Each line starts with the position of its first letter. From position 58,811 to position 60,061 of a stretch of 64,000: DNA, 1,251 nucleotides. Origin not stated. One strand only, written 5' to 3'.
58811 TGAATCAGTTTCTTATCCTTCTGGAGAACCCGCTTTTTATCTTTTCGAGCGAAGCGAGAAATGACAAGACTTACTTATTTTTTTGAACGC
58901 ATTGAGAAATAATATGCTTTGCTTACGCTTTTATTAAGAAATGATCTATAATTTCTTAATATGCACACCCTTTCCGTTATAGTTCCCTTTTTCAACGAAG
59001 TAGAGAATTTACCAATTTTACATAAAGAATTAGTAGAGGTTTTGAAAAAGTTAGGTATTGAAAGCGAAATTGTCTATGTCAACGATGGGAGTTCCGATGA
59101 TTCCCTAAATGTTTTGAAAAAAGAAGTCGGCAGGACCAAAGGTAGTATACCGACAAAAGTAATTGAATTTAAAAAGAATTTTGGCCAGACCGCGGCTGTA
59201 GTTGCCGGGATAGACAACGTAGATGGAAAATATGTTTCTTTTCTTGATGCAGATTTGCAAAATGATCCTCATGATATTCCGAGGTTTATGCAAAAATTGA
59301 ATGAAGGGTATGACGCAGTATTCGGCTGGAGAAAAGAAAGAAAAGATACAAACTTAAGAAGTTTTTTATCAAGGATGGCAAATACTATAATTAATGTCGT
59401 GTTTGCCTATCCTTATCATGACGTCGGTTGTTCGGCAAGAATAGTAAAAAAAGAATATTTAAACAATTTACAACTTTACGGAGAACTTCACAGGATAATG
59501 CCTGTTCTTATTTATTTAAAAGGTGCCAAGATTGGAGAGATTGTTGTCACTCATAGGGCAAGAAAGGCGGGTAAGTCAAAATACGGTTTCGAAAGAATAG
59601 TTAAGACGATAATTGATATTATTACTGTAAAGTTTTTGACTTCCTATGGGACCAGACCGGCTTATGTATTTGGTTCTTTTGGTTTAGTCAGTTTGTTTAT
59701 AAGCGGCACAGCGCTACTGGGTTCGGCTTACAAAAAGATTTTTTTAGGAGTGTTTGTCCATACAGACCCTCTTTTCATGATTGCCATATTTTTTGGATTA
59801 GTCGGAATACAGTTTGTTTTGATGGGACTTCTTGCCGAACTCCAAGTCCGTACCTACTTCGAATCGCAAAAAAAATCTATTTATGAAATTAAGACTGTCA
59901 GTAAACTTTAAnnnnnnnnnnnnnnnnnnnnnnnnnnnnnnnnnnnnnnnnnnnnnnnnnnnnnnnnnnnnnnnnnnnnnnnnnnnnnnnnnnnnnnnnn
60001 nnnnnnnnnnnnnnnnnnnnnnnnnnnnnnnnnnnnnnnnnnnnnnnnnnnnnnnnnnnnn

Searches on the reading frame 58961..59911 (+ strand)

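Call 44: search_protein_families(library=pfam, proteins=[window:58961-59911:+], max_evalue=0.00001)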
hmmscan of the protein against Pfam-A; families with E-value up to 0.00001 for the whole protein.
window:58961-59911:+ (316 aa): 2 families
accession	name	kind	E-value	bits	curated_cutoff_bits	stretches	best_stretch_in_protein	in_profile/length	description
PF00535.33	Glycos_transf_2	-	8.4e-27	94.6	23.3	1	5-168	1-165/168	Glycosyl transferase family 2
PF10111.15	Glyco_tranf_2_2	-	7.7e-06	26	27.3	0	5-99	1-92/276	Glycosyltransferase like family 2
